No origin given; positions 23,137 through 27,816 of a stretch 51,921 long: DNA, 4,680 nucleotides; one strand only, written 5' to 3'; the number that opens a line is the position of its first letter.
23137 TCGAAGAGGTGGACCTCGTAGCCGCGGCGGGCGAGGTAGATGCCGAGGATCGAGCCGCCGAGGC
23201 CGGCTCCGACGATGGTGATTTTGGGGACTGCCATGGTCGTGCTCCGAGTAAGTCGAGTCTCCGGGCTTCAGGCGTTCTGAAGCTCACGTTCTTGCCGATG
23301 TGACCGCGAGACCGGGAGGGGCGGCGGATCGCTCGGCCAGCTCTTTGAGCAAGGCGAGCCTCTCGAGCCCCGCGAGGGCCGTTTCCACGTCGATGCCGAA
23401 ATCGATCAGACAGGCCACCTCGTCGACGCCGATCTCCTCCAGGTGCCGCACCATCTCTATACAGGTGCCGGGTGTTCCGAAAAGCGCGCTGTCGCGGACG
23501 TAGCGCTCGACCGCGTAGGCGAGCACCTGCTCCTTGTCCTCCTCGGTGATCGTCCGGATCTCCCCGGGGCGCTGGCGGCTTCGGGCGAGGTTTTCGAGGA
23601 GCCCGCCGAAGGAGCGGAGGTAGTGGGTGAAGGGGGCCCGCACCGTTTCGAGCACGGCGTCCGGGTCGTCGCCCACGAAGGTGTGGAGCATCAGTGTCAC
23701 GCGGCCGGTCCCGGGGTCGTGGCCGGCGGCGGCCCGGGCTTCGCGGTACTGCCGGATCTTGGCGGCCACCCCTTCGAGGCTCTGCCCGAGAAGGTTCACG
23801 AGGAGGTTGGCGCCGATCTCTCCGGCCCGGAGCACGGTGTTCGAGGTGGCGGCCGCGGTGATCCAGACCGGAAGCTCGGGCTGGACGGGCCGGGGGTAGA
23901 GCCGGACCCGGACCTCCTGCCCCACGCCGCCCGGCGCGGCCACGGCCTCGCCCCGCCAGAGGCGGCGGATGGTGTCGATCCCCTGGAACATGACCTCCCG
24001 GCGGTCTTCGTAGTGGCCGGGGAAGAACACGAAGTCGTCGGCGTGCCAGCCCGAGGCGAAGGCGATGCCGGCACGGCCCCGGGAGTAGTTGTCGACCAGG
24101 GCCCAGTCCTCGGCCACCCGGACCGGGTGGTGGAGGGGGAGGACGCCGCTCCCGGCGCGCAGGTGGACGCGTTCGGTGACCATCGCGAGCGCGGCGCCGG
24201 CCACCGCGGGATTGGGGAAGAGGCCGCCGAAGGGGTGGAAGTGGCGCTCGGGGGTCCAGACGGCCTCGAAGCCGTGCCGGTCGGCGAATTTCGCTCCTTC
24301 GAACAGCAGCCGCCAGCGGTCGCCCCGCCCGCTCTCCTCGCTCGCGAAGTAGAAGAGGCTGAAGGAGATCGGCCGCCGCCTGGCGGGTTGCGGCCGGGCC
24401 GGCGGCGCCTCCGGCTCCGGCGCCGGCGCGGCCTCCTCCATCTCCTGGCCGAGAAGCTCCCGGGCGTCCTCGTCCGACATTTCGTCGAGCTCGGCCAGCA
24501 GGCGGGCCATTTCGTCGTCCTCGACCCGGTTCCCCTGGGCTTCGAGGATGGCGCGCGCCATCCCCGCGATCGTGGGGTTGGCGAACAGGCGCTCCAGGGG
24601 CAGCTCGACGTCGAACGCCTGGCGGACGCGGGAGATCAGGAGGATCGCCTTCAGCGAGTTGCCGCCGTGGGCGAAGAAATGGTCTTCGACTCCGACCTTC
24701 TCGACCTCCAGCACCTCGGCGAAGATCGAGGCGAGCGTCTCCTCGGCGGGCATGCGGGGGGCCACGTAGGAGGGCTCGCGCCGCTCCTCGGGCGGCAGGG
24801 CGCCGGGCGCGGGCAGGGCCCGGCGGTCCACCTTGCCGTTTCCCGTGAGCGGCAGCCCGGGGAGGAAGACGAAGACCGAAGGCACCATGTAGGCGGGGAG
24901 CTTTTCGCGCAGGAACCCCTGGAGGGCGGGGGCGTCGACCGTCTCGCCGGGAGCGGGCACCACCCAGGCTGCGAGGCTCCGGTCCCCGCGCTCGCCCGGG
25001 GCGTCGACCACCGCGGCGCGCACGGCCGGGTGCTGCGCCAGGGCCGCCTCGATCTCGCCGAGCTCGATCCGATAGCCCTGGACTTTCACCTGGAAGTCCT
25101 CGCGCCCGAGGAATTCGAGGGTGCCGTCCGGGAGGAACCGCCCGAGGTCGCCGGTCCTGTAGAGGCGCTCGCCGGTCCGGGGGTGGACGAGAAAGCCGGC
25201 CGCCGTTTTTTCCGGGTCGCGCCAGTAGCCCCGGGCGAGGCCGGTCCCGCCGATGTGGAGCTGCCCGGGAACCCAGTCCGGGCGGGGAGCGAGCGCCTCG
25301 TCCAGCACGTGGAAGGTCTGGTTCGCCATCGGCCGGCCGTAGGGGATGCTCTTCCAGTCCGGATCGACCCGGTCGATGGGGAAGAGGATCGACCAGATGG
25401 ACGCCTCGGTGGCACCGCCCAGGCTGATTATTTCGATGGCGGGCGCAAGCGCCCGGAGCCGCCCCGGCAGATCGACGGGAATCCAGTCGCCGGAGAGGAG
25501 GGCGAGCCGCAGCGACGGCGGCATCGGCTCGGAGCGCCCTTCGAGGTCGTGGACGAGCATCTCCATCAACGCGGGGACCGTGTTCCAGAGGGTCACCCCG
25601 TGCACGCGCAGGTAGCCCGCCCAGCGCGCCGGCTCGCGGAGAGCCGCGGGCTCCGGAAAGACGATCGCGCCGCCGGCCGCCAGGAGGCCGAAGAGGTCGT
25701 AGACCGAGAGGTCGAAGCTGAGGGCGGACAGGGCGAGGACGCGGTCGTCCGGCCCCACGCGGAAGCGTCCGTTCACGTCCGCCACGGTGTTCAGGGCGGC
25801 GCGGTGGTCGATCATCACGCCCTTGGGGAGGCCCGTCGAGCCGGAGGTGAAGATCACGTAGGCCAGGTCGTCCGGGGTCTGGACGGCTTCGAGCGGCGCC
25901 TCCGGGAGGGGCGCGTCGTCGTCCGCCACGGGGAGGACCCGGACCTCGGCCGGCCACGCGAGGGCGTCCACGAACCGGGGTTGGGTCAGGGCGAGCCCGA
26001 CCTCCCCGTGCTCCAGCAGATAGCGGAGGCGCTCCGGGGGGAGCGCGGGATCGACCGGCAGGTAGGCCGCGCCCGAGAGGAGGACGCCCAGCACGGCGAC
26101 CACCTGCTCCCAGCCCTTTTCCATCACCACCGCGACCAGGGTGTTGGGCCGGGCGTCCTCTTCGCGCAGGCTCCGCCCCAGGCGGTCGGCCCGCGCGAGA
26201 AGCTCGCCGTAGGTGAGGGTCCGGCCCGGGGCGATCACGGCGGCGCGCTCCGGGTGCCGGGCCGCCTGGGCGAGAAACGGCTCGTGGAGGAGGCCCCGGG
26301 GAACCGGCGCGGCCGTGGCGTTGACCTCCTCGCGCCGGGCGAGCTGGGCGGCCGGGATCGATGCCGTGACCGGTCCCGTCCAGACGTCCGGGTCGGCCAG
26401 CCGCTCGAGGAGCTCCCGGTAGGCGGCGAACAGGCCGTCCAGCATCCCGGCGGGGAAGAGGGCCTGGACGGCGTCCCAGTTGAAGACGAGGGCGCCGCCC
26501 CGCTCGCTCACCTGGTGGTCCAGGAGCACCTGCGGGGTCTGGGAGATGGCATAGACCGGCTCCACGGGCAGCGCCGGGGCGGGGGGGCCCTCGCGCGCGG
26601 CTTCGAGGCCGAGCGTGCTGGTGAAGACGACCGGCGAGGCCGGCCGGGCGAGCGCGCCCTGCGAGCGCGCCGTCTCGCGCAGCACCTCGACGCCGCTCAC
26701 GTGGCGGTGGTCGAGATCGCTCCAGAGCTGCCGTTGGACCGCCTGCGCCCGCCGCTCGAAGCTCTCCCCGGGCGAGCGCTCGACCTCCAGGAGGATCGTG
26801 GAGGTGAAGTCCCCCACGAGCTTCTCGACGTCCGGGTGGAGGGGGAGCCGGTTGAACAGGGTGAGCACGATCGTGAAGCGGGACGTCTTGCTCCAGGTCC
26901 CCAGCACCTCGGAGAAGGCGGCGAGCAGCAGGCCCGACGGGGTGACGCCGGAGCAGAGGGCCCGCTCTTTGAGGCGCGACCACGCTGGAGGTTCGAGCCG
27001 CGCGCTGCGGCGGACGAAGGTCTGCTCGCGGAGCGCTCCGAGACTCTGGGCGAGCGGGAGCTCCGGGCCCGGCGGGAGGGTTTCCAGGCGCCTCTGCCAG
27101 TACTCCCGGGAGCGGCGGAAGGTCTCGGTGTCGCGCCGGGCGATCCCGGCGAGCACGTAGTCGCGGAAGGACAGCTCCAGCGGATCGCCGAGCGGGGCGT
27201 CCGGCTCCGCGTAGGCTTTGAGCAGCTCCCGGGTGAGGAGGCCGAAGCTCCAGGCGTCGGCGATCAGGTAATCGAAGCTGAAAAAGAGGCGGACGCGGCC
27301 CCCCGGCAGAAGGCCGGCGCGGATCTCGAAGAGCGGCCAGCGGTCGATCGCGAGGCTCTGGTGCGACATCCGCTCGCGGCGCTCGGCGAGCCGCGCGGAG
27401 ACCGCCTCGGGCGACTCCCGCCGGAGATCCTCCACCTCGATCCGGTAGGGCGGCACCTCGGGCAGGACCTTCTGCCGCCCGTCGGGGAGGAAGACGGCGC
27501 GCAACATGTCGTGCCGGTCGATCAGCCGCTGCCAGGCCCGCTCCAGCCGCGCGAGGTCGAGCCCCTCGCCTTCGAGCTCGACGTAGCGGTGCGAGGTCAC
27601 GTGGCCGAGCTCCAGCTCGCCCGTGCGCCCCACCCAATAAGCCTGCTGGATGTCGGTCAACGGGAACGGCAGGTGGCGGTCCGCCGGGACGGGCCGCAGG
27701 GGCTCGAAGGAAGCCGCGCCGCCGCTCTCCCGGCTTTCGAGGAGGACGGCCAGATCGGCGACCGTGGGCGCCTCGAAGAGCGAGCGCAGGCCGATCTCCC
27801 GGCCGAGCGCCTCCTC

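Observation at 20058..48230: Compact 28-kb FAAL-primed NRPS lipopeptide cluster with halogenase and kynurenine monooxygenase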

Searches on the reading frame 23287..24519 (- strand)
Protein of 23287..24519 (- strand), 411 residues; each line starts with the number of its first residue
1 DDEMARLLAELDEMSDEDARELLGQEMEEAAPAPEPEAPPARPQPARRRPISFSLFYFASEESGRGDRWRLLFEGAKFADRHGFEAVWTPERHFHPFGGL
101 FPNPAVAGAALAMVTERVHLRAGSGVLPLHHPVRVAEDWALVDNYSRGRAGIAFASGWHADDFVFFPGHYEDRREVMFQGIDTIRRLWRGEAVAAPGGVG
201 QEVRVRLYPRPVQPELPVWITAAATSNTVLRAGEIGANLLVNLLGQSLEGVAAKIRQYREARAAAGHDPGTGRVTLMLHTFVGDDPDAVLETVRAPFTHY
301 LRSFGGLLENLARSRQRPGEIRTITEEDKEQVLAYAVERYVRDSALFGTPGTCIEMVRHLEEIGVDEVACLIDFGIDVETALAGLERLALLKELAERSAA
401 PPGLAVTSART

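Call 9: search_protein_families(library=ncbifam, proteins=[window:23287-24486:-], max_evalue=0.00001)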
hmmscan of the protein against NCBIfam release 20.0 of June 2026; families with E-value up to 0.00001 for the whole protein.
window:23287-24486:- (400 aa): 23 families
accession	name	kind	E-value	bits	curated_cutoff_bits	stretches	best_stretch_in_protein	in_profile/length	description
TIGR04020.1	seco_metab_LLM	subfamily_domain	6.7e-149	495.6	244.45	1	42-380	1-340/341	MupA/Atu3671 family FMN-dependent luciferase-like monooxygenase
TIGR03619.1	F420_Rv2161c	subfamily_domain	9.8e-28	97.4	166.9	1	65-282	4-232/247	TIGR03619 family F420-dependent LLM class oxidoreductase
TIGR03858.1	LLM_2I7G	subfamily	4.4e-27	94.9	462.25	1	55-283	22-249/337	Atu2307/SP_0267 family LLM class monooxygenase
TIGR04027.1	LLM_KPN_01858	hypoth_equivalog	2.8e-26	92.3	412.9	1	50-230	11-183/326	putative FMN-dependent luciferase-like monooxygenase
NF052254.1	luciferase_Alph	exception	7.3e-22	78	600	1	66-362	29-327/354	luciferase subunit alpha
TIGR03571.1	lucif_BA3436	subfamily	6e-19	68.4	303.9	1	65-267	37-241/304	TIGR03571 family LLM class oxidoreductase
TIGR03857.1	F420_MSMEG_2249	hypoth_equivalog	1.5e-18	67.1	218.4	1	53-358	8-320/329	TIGR03857 family LLM class F420-dependent oxidoreductase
TIGR04036.1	LLM_CE1758_fam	subfamily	2.9e-14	52.6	479.1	1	56-286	25-256/355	CE1758 family FMN-dependent luciferase-like monooxygenase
TIGR04021.1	LLM_DMSO2_sfnG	equivalog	4.4e-14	52.6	382.95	1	65-368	34-335/350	dimethylsulfone monooxygenase SfnG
NF002619.0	PRK02271.1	equivalog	7.1e-13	48.5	276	1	62-372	17-318/329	5,10-methylenetetrahydromethanopterin reductase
TIGR03557.1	F420_G6P_family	subfamily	8.5e-13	48.1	210.4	1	60-317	14-261/316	TIGR03557 family F420-dependent LLM class oxidoreductase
TIGR04465.1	ArgArg_F420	equivalog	2.5e-12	46.5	470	1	20-278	29-279/364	F420-dependent hydroxymycolic acid dehydrogenase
TIGR03560.1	F420_Rv1855c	subfamily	8.4e-12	45.4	231.4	1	57-260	11-221/227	TIGR03560 family F420-dependent LLM class oxidoreductase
NF052255.1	luciferase_Beta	exception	1.8e-11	43.7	500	1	44-165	5-129/325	luciferase subunit beta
TIGR03555.1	F420_mer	equivalog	4.8e-11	42.6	348.7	1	65-371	18-316/325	5,10-methylenetetrahydromethanopterin reductase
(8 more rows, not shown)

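Call 34: find_homologous_proteins(query=window:23287-24519:-, max_evalue=1e-30)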
Query window:23287-24519:- (411 aa): 4637 proteins with E <= 1e-30 among 8000 candidates; the best 120 are listed.
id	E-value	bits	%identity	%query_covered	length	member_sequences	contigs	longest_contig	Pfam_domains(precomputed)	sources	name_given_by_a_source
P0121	1.1e-142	494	55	99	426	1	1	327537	PF00296.27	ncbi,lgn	ncbi:MAG: LLM class flavin-dependent oxidoreductase [Acidobacteriota bacterium]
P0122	5.9e-140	485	94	57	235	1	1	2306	PF00296.27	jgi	-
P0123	1.5e-139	484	52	97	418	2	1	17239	PF00296.27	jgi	jgi:natural product biosynthesis luciferase-like monooxygenase protein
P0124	2.4e-138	480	58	86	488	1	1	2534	PF00296.27,PF00550.32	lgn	-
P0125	3.2e-138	479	64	81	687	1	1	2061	PF00296.27,PF00501.35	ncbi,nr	ncbi:MAG TPA: MupA/Atu3671 family FMN-dependent luciferase-like monooxygenase, partial [Pyrinomonada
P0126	3.6e-136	473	59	88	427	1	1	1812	PF00296.27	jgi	jgi:natural product biosynthesis luciferase-like monooxygenase protein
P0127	4.0e-136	472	55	91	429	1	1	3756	PF00296.27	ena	-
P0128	1.3e-135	471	52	97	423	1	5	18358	PF00296.27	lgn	-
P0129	1.3e-134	468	58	86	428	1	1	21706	PF00296.27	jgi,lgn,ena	-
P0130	1.0e-133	465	61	85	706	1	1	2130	PF00296.27,PF00501.35,PF13193.13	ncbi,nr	ncbi:MAG TPA: MupA/Atu3671 family FMN-dependent luciferase-like monooxygenase, partial [Thermoanaero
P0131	4.8e-132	459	58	88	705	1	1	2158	PF00296.27,PF00501.35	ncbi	ncbi:MAG TPA: MupA/Atu3671 family FMN-dependent luciferase-like monooxygenase, partial [Pyrinomonada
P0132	3.0e-131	456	55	97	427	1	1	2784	PF00296.27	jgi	-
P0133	3.3e-131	456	55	86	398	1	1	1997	PF00296.27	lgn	-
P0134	3.7e-131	456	58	90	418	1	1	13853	PF00296.27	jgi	jgi:natural product biosynthesis luciferase-like monooxygenase protein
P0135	1.4e-129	451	53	89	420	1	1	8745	PF00296.27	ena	-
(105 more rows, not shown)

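Call 53: search_solved_structures(query=window:23287-24519:-, max_evalue=0.00001, show_alignments=0)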
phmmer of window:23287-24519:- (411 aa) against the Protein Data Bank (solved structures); distinct sequences matched with E-value up to 0.00001: 17.
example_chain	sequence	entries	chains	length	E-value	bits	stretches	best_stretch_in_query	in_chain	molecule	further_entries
6ket_A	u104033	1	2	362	1.4e-117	396.5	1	49-396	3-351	PuwE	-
7bip_A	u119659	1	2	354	5e-24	88.4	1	62-287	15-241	Luciferase-like monooxygenase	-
8cbb_A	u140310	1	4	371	1.3e-23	87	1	73-312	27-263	Alkanal monooxygenase alpha chain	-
2i7g_A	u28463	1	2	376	6.4e-23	84.7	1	67-301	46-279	Monooxygenase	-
8k74_A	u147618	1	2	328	3.5e-21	79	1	61-242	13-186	Alkanal monooxygenase alpha chain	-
1brl_A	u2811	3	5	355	1.6e-19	73.5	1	67-383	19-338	BACTERIAL LUCIFERASE | Alkanal monooxygenase alpha chain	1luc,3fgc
9fp4_A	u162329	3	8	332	6.4e-12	48.5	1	43-289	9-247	F420-dependent hydroxymycolic acid dehydrogenase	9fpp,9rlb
8t0u_A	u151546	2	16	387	1.8e-10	43.7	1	76-397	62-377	FMNH(2)-dependent dimethylsulfone monooxygenase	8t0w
8qpm_A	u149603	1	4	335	4.3e-10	42.5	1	76-393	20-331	5,10-methylenetetrahydromethanopterin reductase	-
8qpl_A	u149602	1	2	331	7.5e-10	41.7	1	76-384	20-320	5,10-methylenetetrahydromethanopterin reductase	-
8qq8_A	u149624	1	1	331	7.6e-10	41.6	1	76-384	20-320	5,10-methylenetetrahydromethanopterin reductase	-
1rhc_A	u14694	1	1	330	1.1e-08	37.9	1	57-294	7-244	F420-dependent alcohol dehydrogenase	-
6fri_A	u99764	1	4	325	4e-08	36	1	80-167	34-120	Alkanal monooxygenase beta chain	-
9hav_A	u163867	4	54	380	9.3e-08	34.8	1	74-287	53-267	Luciferase family protein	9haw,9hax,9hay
1brl_B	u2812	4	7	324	1.2e-07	34.4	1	53-168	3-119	BACTERIAL LUCIFERASE | BETA2 LUCIFERASE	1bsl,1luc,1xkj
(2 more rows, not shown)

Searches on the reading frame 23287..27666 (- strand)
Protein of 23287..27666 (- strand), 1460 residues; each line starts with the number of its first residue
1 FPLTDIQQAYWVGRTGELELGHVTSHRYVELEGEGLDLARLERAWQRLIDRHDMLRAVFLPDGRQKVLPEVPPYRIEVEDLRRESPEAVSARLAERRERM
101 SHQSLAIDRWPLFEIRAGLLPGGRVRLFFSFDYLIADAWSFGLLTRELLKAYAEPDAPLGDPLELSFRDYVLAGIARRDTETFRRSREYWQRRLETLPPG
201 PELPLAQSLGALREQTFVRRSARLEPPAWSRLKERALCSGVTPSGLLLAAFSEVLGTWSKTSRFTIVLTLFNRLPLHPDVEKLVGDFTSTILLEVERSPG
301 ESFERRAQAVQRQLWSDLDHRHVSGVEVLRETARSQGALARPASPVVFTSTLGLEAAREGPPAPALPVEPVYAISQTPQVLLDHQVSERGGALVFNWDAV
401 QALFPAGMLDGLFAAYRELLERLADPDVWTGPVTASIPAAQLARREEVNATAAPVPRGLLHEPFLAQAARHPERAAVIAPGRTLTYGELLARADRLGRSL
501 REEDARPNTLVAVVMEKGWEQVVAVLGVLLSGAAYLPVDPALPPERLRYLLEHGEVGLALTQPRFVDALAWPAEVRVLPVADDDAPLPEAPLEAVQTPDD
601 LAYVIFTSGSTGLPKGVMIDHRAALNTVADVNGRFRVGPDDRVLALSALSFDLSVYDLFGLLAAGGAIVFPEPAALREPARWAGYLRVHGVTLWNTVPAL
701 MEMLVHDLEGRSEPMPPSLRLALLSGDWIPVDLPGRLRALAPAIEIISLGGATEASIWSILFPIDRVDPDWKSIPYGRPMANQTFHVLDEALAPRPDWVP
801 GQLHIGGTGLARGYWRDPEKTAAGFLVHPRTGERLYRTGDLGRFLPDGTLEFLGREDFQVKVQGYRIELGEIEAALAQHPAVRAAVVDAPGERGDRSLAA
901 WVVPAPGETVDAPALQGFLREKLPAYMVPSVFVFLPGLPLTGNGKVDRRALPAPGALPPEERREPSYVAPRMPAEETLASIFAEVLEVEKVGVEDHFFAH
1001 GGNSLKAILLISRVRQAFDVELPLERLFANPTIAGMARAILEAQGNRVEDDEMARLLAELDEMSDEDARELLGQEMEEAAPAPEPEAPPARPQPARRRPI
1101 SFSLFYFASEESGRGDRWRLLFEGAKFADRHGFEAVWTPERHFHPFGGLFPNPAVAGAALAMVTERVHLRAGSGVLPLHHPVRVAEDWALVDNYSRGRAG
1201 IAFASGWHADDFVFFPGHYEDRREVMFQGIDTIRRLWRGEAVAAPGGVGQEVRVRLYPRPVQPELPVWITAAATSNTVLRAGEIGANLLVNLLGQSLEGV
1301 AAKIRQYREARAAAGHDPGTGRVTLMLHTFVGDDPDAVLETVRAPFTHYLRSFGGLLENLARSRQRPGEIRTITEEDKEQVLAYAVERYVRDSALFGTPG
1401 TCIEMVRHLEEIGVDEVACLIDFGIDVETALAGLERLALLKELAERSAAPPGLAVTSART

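Call 20: search_protein_families(library=pfam, proteins=[window:23287-27666:-], max_evalue=0.01)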
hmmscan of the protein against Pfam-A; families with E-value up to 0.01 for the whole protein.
window:23287-27666:- (1460 aa): 5 families
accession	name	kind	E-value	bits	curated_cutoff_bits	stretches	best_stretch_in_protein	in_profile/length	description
PF00501.34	AMP-binding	-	1.3e-87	294.6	29.9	1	466-815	3-384/384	AMP-binding enzyme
PF00296.26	Bac_luciferase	-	2.2e-53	182.1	27.9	1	1109-1416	12-314/314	Luciferase-like monooxygenase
PF00668.25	Condensation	-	2.2e-38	132.6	30.6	1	2-424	6-434/456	Condensation domain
PF00550.31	PP-binding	-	2.7e-15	56.8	20.8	1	977-1040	2-67/67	Phosphopantetheine attachment site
PF13193.12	AMP-binding_C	-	2.3e-13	51.3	24.5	1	871-945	1-76/76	AMP-binding enzyme C-terminal domain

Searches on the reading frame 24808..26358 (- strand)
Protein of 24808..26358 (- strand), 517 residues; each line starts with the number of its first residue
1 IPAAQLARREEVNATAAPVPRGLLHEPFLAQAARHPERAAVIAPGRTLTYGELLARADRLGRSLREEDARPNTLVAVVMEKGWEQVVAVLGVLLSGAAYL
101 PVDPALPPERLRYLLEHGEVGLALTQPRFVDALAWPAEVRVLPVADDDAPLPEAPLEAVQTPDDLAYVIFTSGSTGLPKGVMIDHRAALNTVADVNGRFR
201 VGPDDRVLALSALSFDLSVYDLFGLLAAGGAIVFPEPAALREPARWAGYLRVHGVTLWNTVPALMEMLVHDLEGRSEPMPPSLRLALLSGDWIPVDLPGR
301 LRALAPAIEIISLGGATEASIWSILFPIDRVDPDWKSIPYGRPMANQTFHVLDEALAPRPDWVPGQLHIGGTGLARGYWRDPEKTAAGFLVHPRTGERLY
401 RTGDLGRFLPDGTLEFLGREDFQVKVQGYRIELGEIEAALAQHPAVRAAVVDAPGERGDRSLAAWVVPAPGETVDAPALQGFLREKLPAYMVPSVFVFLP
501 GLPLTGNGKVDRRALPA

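Call 77: search_solved_structures(query=window:24808-26358:-, max_evalue=1e-60, show_alignments=0)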
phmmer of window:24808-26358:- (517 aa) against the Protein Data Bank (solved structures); distinct sequences matched with E-value up to 1e-60: 43.
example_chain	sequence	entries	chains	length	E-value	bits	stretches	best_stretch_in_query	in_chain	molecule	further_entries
6mfy_A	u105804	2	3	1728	2.7e-187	626.9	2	12-516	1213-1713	Linear gramicidin synthase subunit A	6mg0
9be3_A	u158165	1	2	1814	3.2e-187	626.7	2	12-516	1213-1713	Linear gramicidin synthase subunit A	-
9be4_A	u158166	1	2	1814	3.2e-187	626.7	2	12-516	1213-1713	Linear gramicidin synthase subunit A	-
6mfz_A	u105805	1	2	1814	3.2e-187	626.7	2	12-516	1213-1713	Linear gramicidin synthase subunit A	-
9meh_A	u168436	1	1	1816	3.2e-187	626.7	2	12-516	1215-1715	Linear gramicidin synthase subunit A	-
6lta_A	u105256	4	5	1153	6.5e-161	539.9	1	10-515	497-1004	Nonribosomal peptide synthetase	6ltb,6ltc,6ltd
7ly7_A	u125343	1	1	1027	2e-133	449.1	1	8-516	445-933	BmdB, Bacillamide NRPS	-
7ly4_E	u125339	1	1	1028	2e-133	449.1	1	8-516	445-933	BmdB, bacillamide NRPS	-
8xjz_C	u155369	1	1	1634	4.5e-121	408.4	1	32-515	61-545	Peptide synthetase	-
7emy_A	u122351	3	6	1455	1.7e-114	386.7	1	1-483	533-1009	Dihydroaeruginoic acid synthetase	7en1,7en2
4d4g_A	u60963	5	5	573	8.3e-98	331.6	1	23-516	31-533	APNAA1 | APNA A1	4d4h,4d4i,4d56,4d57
6p1j_A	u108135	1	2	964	1.4e-96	327.6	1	11-515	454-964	Txo2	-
9bfd_B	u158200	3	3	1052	1.7e-94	320.7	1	7-516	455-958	Tyrocidine synthase 2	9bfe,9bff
5u89_A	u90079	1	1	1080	5.9e-93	315.6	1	12-517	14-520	Amino acid adenylation domain protein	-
8hlk_A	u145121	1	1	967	6.8e-92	312.1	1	13-516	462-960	Microcystin synthetase B (Fragment)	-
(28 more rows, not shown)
